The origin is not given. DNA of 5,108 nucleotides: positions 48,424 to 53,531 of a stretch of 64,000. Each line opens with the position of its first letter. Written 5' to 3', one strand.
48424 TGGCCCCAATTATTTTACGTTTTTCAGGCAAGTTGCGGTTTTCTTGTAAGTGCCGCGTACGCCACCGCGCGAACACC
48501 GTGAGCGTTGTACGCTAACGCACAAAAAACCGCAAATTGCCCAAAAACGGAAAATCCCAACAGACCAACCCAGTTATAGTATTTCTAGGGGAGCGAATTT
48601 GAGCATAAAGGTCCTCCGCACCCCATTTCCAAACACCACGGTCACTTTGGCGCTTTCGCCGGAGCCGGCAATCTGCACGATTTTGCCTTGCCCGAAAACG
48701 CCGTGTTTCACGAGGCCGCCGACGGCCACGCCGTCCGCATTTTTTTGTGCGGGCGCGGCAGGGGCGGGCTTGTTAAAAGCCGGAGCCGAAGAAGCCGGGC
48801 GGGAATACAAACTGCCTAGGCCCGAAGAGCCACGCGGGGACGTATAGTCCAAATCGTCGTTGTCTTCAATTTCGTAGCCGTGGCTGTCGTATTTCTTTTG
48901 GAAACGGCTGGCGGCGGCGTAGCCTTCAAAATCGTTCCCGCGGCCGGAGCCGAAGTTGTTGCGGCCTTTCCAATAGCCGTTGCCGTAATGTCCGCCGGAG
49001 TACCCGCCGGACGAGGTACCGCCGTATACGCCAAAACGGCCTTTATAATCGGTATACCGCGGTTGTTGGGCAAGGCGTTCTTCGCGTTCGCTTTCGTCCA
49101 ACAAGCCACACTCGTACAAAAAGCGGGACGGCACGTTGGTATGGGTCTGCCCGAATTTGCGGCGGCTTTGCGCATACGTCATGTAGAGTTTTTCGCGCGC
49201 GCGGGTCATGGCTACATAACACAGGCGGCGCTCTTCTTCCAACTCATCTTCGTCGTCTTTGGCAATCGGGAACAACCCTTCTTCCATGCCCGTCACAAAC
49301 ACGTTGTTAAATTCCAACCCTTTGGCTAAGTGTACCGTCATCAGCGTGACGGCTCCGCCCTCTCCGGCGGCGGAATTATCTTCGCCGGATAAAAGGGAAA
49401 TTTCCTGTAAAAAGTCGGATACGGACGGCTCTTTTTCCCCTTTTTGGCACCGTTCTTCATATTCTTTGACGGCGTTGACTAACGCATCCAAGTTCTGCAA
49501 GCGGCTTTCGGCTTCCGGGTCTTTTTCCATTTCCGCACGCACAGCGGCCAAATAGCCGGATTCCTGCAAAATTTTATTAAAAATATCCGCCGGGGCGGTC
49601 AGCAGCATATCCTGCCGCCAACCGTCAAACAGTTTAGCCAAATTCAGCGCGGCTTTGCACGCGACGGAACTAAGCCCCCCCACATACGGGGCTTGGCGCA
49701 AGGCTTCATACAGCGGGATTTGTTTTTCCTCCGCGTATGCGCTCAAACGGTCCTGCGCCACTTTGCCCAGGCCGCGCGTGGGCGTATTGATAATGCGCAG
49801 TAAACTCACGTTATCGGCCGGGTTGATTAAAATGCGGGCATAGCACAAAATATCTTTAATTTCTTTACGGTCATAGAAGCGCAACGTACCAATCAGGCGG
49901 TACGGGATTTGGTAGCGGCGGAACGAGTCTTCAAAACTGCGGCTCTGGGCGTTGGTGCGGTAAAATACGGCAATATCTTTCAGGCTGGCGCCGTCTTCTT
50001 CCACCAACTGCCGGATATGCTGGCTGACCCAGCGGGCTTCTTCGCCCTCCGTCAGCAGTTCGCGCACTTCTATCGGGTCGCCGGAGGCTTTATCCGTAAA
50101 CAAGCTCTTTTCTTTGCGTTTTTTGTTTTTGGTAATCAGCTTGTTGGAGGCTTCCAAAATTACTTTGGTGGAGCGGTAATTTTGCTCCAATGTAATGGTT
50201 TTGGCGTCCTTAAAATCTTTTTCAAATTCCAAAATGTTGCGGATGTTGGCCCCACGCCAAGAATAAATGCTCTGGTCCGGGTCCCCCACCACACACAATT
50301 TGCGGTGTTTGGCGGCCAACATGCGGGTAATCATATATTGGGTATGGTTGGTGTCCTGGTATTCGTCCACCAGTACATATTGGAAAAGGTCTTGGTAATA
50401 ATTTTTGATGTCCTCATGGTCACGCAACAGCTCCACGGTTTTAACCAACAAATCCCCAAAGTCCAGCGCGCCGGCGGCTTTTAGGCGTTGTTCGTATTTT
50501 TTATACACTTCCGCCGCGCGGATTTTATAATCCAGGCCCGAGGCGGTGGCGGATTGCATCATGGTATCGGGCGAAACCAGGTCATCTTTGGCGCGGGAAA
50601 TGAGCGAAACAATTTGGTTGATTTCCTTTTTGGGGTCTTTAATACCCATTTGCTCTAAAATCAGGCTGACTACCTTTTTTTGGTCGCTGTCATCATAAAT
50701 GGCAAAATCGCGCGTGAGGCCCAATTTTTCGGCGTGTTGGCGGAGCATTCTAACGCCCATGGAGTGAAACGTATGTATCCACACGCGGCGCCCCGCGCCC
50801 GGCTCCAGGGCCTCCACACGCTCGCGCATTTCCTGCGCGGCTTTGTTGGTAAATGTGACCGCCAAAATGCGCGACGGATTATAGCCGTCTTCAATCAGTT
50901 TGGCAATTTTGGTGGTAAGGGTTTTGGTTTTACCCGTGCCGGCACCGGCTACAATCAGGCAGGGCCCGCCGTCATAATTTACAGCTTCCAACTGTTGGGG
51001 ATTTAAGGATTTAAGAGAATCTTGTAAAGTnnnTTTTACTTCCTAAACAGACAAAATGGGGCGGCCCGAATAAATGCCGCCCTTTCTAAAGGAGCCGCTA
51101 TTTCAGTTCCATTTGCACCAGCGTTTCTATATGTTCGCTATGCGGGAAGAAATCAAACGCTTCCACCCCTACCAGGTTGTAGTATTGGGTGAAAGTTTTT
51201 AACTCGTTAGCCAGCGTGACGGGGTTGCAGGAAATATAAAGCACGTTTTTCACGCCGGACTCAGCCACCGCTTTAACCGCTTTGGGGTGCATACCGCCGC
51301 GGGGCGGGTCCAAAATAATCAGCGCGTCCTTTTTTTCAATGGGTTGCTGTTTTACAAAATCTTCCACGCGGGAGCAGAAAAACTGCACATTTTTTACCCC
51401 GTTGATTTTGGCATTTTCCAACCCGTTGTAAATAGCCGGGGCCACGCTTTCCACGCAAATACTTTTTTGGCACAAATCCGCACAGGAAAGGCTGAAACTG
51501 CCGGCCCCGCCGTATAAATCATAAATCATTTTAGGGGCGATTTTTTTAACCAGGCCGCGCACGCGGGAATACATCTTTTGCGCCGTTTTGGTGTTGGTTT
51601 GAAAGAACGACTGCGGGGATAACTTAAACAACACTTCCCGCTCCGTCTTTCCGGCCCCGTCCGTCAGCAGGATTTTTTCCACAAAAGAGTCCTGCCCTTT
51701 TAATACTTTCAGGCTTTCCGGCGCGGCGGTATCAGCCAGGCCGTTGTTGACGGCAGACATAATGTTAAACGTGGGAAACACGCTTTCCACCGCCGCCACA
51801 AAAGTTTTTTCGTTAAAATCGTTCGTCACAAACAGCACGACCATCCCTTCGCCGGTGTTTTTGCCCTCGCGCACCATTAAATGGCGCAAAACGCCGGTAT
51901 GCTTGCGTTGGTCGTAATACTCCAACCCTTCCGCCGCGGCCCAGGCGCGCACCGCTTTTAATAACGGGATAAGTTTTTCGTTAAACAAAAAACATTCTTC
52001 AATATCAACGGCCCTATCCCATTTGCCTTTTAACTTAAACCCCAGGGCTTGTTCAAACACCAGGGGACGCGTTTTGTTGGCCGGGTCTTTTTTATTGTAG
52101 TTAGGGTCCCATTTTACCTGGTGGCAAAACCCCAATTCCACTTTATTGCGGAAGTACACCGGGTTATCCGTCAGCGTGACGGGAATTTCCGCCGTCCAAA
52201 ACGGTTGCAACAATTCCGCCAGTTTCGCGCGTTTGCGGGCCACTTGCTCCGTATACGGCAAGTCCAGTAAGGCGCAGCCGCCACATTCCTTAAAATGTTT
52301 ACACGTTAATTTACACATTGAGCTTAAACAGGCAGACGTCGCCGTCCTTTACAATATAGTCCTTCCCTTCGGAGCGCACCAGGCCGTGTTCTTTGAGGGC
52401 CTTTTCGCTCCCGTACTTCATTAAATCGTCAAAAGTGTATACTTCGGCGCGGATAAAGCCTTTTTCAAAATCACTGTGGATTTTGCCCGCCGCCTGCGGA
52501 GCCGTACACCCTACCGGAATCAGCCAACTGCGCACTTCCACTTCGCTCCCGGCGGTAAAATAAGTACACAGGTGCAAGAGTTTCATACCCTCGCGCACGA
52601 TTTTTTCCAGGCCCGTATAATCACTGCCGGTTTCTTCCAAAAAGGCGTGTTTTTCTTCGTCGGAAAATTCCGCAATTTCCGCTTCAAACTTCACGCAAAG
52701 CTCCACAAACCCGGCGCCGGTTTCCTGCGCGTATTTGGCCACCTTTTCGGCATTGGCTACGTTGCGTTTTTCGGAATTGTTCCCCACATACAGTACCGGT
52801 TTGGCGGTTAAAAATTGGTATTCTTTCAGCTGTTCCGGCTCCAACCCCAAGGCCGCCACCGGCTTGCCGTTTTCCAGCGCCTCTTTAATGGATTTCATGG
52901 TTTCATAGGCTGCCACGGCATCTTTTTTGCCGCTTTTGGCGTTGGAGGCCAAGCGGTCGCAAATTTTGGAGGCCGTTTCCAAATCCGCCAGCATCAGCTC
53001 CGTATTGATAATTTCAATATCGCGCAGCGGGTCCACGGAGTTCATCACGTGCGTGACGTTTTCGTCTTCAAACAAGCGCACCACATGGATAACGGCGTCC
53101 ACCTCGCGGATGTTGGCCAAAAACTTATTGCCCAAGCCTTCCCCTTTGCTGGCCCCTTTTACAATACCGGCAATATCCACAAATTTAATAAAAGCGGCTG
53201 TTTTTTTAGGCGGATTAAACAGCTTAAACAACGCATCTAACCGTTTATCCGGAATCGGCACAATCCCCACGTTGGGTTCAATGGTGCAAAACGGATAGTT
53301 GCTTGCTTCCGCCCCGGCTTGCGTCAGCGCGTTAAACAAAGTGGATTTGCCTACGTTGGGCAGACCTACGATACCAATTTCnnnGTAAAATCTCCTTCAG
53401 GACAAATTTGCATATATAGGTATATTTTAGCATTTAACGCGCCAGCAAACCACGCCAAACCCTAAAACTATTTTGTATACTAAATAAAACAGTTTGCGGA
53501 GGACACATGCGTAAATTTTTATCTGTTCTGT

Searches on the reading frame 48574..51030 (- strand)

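Call 84: search_protein_families(library=pfam, proteins=[window:48574-51030:-], max_evalue=0.00001)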
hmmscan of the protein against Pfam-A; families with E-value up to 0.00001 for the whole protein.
window:48574-51030:- (818 aa): 9 families
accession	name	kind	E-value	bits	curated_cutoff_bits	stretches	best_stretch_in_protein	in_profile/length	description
PF00580.27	UvrD-helicase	-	5e-93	312.1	23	1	9-274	1-271/271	UvrD/REP helicase N-terminal domain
PF13361.12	UvrD_C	-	5.4e-82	276.4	25.6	1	279-621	1-349/350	UvrD-like helicase C-terminal domain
PF13245.12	AAA_19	-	1.4e-23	84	25.1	1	13-257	1-132/134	AAA domain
PF13538.12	UvrD_C_2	-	1.3e-11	44.6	27.4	1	561-617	2-51/52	UvrD-like helicase C-terminal domain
PF13604.12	AAA_30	-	2.9e-09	37.4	27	0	9-73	2-67/191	AAA domain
PF01443.25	Viral_helicase1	-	2.9e-07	31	21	0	560-616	178-225/228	Viral superfamily 1 RNA helicase core domain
PF21196.3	PcrA_UvrD_tudor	-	3e-07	30.6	23.9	1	770-816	1-47/48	PcrA/UvrD tudor domain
PF13087.12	AAA_12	-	3.6e-07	30.4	27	0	513-617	91-190/195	AAA domain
PF13086.12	AAA_11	-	3.6e-06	27.4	27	1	24-253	20-249/257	AAA domain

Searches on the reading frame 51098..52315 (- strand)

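Call 84: search_protein_families(library=pfam, proteins=[window:51098-52315:-], max_evalue=0.00001)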
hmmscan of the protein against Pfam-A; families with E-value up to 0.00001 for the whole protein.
window:51098-52315:- (405 aa): 1 family
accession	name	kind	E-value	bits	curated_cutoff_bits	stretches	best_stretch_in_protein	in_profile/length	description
PF05958.17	tRNA_U5-meth_tr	-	2.7e-26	92.9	23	1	224-402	166-354/357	tRNA (Uracil-5-)-methyltransferase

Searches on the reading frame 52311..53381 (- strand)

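Call 84: search_protein_families(library=pfam, proteins=[window:52311-53381:-], max_evalue=0.00001)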
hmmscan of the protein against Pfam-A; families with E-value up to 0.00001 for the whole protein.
window:52311-53381:- (356 aa): 3 families
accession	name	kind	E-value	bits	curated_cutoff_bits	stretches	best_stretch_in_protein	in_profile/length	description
PF06071.19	YchF-GTPase_C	-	6.6e-36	122.7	27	1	271-355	1-84/84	Protein of unknown function (DUF933)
PF01926.29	MMR_HSR1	-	2.9e-24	85.8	21.9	1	1-114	1-94/113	50S ribosome-binding GTPase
PF02421.24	FeoB_N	-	6.6e-09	35.9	27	1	2-43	3-44/156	Ferrous iron transport protein B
